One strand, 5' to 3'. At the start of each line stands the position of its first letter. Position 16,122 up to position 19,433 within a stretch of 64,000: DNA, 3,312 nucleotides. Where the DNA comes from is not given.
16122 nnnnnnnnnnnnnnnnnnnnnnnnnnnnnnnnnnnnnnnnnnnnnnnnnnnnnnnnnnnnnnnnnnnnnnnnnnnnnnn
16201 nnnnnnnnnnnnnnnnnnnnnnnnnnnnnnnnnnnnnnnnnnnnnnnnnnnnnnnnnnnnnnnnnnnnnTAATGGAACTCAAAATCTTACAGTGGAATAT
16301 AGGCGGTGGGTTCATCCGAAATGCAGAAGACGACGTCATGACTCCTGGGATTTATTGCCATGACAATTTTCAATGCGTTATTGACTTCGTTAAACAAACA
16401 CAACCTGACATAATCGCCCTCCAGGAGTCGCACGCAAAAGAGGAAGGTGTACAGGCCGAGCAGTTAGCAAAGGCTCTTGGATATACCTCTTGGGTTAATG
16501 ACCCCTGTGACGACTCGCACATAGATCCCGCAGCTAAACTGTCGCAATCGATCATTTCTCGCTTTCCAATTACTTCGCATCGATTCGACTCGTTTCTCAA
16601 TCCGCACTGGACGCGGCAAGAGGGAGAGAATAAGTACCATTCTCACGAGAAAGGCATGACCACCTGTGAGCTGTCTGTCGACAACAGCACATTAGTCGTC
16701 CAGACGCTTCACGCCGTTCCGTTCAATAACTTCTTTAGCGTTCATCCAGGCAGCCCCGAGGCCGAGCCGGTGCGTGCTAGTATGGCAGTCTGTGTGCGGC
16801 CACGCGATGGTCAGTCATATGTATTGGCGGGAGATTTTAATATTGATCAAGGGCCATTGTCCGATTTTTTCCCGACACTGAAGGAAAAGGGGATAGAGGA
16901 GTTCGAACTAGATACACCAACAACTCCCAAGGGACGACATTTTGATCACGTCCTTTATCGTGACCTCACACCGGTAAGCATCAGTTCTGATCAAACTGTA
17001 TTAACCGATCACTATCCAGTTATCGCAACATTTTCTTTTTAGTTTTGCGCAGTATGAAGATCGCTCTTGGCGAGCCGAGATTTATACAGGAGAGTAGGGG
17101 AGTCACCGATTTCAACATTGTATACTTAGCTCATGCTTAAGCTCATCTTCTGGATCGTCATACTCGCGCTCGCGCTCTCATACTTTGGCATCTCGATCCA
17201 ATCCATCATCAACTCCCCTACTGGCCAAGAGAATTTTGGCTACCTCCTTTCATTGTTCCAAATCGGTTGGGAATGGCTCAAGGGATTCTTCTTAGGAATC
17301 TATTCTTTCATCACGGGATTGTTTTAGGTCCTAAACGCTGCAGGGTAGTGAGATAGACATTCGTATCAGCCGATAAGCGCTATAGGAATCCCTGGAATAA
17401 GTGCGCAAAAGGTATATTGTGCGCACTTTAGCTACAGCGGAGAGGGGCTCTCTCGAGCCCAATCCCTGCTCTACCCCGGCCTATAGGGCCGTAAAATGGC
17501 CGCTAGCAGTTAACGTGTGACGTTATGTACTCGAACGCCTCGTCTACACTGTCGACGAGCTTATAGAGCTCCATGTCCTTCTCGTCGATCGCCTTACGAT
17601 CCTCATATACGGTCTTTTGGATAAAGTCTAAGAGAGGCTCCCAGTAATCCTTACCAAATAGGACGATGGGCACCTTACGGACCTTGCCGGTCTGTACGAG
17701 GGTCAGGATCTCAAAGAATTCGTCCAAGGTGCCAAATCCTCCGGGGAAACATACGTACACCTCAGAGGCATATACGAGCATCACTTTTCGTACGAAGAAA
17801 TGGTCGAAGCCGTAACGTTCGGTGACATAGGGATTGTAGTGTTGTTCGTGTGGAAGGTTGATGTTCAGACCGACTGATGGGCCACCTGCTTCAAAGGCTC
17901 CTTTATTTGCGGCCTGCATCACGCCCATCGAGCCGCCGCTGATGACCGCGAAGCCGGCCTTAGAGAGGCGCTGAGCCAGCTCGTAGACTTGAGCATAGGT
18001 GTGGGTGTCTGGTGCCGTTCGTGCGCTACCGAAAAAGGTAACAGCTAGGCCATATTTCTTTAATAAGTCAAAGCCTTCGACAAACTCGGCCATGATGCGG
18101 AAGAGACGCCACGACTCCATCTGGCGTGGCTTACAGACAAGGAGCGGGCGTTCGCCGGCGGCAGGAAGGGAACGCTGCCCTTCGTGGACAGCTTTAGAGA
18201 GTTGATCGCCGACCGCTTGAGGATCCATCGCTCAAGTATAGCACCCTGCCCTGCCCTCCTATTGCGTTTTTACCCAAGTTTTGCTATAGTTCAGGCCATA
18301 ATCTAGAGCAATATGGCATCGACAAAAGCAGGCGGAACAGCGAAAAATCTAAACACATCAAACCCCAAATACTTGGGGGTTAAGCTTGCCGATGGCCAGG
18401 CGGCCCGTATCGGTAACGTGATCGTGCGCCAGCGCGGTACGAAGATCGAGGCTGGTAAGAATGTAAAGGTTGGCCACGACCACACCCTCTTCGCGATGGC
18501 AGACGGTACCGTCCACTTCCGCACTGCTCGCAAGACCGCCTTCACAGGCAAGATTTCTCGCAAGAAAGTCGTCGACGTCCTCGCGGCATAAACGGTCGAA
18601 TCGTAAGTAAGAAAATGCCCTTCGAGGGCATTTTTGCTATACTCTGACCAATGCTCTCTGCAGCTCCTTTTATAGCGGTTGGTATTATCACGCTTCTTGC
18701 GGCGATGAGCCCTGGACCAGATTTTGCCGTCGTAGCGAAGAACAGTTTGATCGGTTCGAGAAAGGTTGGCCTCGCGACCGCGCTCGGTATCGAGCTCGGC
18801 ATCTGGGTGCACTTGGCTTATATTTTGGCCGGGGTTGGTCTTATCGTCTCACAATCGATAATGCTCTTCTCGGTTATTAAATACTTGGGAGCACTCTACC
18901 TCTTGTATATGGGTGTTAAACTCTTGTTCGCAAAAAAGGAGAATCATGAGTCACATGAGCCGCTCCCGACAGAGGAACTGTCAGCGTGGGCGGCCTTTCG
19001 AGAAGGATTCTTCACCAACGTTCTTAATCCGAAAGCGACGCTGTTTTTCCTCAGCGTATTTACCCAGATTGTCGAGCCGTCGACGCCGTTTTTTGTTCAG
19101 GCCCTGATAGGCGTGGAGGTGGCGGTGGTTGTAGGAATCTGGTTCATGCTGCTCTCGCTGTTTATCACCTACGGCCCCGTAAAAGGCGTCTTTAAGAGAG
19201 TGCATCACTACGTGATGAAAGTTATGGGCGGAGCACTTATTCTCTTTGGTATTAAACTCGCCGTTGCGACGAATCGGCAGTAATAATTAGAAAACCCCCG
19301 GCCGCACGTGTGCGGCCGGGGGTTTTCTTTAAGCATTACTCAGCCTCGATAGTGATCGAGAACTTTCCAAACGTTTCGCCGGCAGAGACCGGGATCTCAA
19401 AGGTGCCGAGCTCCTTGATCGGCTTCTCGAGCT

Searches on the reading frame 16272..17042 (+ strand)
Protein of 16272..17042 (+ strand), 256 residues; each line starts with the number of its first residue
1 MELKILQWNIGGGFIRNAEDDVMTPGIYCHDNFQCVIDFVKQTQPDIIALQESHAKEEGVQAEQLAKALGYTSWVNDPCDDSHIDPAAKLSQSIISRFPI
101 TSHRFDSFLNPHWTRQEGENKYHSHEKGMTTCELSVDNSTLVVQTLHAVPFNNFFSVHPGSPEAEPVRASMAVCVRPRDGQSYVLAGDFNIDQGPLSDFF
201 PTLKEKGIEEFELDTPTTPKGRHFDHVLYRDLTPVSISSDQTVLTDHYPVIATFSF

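Call 37: search_protein_families(library=pfam, proteins=[window:16272-17042:+], max_evalue=0.01)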
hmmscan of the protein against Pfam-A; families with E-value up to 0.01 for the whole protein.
window:16272-17042:+ (256 aa): 1 family
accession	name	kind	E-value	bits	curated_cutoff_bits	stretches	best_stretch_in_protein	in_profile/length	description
PF03372.29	Exo_endo_phos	-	2.2e-13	50.9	24.5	1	6-247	1-225/225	Endonuclease/Exonuclease/phosphatase family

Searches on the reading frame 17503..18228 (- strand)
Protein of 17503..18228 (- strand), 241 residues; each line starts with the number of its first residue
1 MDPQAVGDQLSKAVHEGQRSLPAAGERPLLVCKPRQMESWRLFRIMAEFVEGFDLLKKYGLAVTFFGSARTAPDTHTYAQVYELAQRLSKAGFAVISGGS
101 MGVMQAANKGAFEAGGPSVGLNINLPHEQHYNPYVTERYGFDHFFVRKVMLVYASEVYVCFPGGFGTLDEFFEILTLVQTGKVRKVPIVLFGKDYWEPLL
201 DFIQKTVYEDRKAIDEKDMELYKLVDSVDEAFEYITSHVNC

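Call 37: search_protein_families(library=pfam, proteins=[window:17503-18228:-], max_evalue=0.01)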
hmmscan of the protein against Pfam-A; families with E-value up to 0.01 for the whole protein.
window:17503-18228:- (241 aa): 3 families
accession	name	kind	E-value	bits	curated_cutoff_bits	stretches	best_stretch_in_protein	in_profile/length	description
PF03641.19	Lysine_decarbox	-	1.1e-34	119.9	27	1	104-234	1-130/131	Possible lysine decarboxylase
PF18306.6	LDcluster4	-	5.5e-17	62.2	26.3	1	62-172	3-111/151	SLOG cluster4 family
PF02481.21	DNA_processg_A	-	1.9e-05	24.4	29.6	1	53-120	37-102/212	DNA recombination-mediator protein A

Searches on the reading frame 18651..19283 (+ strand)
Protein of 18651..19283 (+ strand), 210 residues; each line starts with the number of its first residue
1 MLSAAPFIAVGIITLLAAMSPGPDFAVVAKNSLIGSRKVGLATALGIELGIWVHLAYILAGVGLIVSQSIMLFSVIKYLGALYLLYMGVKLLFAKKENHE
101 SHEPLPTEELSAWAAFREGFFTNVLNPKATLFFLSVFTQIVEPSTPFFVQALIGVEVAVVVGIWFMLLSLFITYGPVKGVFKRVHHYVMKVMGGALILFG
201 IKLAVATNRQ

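Call 37: search_protein_families(library=pfam, proteins=[window:18651-19283:+], max_evalue=0.01)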
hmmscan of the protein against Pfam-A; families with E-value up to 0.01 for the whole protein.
window:18651-19283:+ (210 aa): 2 families
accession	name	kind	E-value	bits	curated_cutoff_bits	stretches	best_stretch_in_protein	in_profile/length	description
PF01810.24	LysE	-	9.5e-32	110.5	25.6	1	17-205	3-191/193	LysE type translocator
PF03741.22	TerC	-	0.00032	20.9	27.8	1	42-204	33-175/178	Integral membrane protein TerC family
